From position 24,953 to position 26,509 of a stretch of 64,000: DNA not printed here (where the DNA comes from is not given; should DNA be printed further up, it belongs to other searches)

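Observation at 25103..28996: Tightly coupled DegT aminotransferase + two different radical-SAM/SPASM enzymes + small membrane protein: uncharacterised modification cassette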

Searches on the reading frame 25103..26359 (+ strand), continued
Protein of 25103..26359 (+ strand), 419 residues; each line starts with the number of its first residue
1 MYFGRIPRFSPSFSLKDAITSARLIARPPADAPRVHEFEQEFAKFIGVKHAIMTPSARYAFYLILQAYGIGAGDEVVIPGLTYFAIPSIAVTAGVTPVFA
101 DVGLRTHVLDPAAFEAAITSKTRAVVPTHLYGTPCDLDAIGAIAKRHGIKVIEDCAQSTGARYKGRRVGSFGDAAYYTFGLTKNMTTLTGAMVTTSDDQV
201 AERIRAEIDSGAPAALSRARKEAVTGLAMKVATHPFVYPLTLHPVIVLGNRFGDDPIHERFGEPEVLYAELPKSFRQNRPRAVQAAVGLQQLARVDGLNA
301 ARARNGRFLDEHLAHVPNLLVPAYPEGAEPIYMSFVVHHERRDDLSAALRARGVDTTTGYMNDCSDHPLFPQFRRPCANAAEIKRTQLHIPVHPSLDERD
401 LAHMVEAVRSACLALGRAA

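Call 55: search_solved_structures(query=A4, max_evalue=1e-10, show_alignments=2)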
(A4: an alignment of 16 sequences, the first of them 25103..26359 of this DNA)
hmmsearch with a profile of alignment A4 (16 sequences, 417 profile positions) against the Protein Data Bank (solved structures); distinct sequences matched with E-value up to 1e-10: 55.
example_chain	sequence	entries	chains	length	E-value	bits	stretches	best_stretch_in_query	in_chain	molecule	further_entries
7b0d_A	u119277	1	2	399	2.1e-60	208.1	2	34-208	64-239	Glutamine--scyllo-inositol transaminase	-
3bn1_A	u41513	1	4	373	1.5e-59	205.3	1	35-205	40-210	Perosamine synthetase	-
3dr7_A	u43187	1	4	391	1.8e-59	205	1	35-205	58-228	Putative perosamine synthetase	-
3dr4_A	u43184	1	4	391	2.1e-58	201.5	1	35-205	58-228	Putative perosamine synthetase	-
2oga_A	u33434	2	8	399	1.2e-55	192.4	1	33-218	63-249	Transaminase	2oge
3frk_A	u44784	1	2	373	1.4e-55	192.2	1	36-214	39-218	QdtB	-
3nyu_A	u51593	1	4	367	3.3e-53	184.4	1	33-209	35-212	Aminotransferase WbpE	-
3nu7_A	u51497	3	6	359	3.9e-53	184.2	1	33-209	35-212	Aminotransferase WbpE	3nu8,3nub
3nys_A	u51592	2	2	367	3.6e-52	181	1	33-208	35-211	Aminotransferase WbpE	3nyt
8sng_A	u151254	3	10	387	9.2e-52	179.7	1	21-206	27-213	UDP-4-amino-4-deoxy-L-arabinose--oxoglutarate aminotransferase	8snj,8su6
5u1z_A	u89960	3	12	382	7.2e-51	176.7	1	34-215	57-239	Putative aminotransferase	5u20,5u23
8gyh_B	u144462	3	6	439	1.2e-50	176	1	17-209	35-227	DegT/DnrJ/EryC1/StrS family aminotransferase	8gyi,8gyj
1mdo_A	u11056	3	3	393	3.3e-50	174.5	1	16-206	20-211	ArnB aminotransferase | UDP-4-amino-4-deoxy-L-arabinose--oxoglutarate aminotransferase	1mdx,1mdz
7n63_A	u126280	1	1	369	3.4e-50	174.5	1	35-215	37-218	Putative aminotransferase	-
5u21_A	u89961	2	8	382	8.1e-50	173.3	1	34-215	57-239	Putative aminotransferase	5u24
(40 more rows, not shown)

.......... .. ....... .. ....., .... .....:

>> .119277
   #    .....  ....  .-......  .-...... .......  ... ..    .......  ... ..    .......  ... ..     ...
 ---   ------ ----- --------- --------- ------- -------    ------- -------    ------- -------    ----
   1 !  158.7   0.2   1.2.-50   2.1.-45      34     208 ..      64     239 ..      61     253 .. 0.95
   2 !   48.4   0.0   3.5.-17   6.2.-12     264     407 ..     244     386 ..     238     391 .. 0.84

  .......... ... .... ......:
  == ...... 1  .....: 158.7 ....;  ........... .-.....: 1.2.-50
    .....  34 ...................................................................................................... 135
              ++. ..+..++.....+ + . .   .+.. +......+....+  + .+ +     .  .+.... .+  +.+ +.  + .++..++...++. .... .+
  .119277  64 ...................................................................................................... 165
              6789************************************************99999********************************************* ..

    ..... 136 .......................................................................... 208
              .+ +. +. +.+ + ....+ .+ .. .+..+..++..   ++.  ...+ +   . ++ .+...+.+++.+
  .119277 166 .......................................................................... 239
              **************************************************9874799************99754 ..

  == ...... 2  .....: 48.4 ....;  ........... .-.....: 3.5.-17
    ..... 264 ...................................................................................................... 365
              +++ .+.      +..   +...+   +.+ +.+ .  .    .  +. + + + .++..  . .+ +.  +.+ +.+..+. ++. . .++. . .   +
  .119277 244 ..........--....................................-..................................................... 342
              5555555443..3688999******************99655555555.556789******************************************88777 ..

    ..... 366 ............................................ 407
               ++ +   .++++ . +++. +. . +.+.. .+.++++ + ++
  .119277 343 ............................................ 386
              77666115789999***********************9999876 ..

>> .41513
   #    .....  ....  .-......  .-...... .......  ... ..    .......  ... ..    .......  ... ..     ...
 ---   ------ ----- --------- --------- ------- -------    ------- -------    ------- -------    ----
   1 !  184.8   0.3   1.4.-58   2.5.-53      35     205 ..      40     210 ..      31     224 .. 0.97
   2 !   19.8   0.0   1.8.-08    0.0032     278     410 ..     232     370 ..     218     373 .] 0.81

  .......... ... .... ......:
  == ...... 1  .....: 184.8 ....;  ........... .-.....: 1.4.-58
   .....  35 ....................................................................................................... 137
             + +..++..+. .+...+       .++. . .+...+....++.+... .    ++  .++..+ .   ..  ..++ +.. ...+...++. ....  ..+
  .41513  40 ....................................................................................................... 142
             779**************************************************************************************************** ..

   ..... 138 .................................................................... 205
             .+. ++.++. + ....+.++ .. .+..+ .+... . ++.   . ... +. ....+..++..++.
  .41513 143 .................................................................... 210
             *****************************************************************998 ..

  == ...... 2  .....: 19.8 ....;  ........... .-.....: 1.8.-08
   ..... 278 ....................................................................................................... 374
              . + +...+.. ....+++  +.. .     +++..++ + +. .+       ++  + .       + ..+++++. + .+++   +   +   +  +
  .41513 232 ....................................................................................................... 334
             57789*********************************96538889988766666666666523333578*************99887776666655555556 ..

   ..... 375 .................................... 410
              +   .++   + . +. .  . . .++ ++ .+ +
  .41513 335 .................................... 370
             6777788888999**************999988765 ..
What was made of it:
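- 25103..26362 (+): DegT/DnrJ/EryC1-type PLP aminotransferase (419 aa). It has the catalytic Lys183 (TFGLTKN) and a family-specific insertion of about 55 aa (residues ~209-263). The PDB profile hits perosamine synthase and a sugar transaminase at 205-208 bits, and the alignment shows the insertion and the conserved Lys (call 55).
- On DegT/DnrJ/EryC1/StrS aminotransferase family (PF01041): It aligns with the active-site Lys region of perosamine synthase and the 7b0d transaminase (call 55).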

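Call 67: predict_structure(alignment_id=A4)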
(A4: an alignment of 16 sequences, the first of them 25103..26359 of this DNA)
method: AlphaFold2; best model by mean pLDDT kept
length: 419 residues; sequences in the alignment: 16
mean_pLDDT: 85.7   pTM: 0.89
mean pLDDT of the five models: 85.7, 85.2, 85.0, 85.0, 80.8
residues with pLDDT >= 90: 212; 70-90: 167; 50-70: 25; < 50: 15
segments of 3 or more residues with pLDDT < 50: 181-188, 258-262
pLDDT, mean of each block of 10 residues (from residue 1): 64 76 84 92 95 89 97 97 87 95 95 98 95 92 98 85 92 84 46 95 95 82 77 79 74 54 69 81 85 82 91 93 91 88 90 80 88 94 92 85 94 82
secondary structure, 60 per line:
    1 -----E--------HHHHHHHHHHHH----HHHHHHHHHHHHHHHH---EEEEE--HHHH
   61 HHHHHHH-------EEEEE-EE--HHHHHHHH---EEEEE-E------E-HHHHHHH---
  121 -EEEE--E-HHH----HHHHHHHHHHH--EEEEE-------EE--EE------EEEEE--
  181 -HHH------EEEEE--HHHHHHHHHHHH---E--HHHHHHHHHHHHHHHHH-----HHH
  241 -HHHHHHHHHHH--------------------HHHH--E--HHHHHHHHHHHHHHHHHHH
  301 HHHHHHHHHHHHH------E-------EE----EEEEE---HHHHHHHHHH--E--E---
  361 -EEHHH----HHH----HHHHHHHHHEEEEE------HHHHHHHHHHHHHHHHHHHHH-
elements in order: H15-26 H31-46 E50-54 H57-67 E75-79 H85-92 E96-100 H111-117 E122-125 H137-147 E150-154 E174-178 E191-195 H198-209 H216-232 H242-252 H273-276 H282-313 E334-338 H342-351 H378-386 E387-391 H398-418

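Call 71: fold_search(model_id=the predicted structure, library=pdb)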
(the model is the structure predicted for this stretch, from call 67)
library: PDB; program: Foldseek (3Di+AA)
matches with E <= 10: 1899; with E <= 0.001: 1571
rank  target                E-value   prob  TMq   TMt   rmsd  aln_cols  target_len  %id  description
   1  3bn1_C                3.7e-32  1.00  0.74  0.85   7.1       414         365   30  Crystal structure of GDP-perosamine synthase (released 2008-03-18)
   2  7l7x_AAA              1.7e-31  1.00  0.77  0.82   9.1       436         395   28  X-ray structure of the Pcryo_0638 aminotransferase from Psychrobacter cryohalolentis (released 2021-03-03)
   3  7b0m                  8.3e-31  1.00  0.74  0.84   8.6       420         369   24  Sugar transaminase from a metagenome collected from troll oil field production water (released 2021-12-01)
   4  2oge_A                9.8e-31  1.00  0.75  0.85   6.5       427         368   29  x-ray structure of S. venezuelae DesV in its internal aldimine form (released 2007-05-15)
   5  3nu7_B                2.2e-30  1.00  0.72  0.84   6.4       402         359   27  WbpE, an Aminotransferase from Pseudomonas aeruginosa Involved in O-antigen Assembly in Complex with the Cofactor PMP (released 2010-07-28)
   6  3dr4_C                2.6e-30  1.00  0.75  0.85   7.1       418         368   30  GDP-perosamine synthase K186A mutant from Caulobacter crescentus with bound sugar ligand (released 2008-10-14)
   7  3dr4_B                2.6e-30  1.00  0.74  0.84   5.7       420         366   29  GDP-perosamine synthase K186A mutant from Caulobacter crescentus with bound sugar ligand (released 2008-10-14)
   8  2oga_A                3.2e-30  1.00  0.74  0.84   6.8       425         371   29  X-ray crystal structure of S. venezuelae DesV in complex with ketimine intermediate (released 2007-05-15)
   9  2oga_B                4.0e-30  1.00  0.76  0.85   6.3       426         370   29  X-ray crystal structure of S. venezuelae DesV in complex with ketimine intermediate (released 2007-05-15)
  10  3dr7_B                4.0e-30  1.00  0.74  0.84   5.5       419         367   29  GDP-perosamine synthase from Caulobacter crescentus with bound GDP-3-deoxyperosamine (released 2008-10-14)
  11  7b0d_A                5.0e-30  1.00  0.74  0.83   7.1       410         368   24  Sugar transaminase from Archaeoglobus veneficus (released 2021-12-01)
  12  3dr4_A                5.0e-30  1.00  0.73  0.84   7.2       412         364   30  GDP-perosamine synthase K186A mutant from Caulobacter crescentus with bound sugar ligand (released 2008-10-14)
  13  3bn1_A                7.9e-30  1.00  0.75  0.85   5.5       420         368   29  Crystal structure of GDP-perosamine synthase (released 2008-03-18)
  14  3bn1_D                7.9e-30  1.00  0.73  0.83   5.7       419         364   29  Crystal structure of GDP-perosamine synthase (released 2008-03-18)
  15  8snj_B                1.2e-29  1.00  0.75  0.85   7.3       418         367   26  Crystal Structure of ArnB Transferase from Klebsiella aerogenes (Lattice Translocation Disorder, P1 form) (released 2023-05-10)
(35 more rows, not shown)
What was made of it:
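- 25103..26362 (+): AF2 pLDDT 85.7; Foldseek target TM-score 0.85 to perosamine synthase, DesV, WbpE and ArnB (calls 67, 71).
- On DegT/DnrJ/EryC1/StrS aminotransferase family (PF01041): Foldseek target TM-score 0.82-0.85 to perosamine synthase, DesV, WbpE and ArnB (call 71).
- Closest known: NAD-dependent oxidoreductase + DegT pairs. Same: WbpE and ArnB are among the closest structures to the DegT protein (calls 55, 71).
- The DegT fold is that of ordinary NDP-sugar aminotransferases (call 71).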

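Call 86: search_protein_families(library=padloc, proteins=[window:25103-26359:+], max_evalue=0.001)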
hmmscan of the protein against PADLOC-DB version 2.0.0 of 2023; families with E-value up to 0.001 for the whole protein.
window:25103-26359:+ (419 aa): 0 families
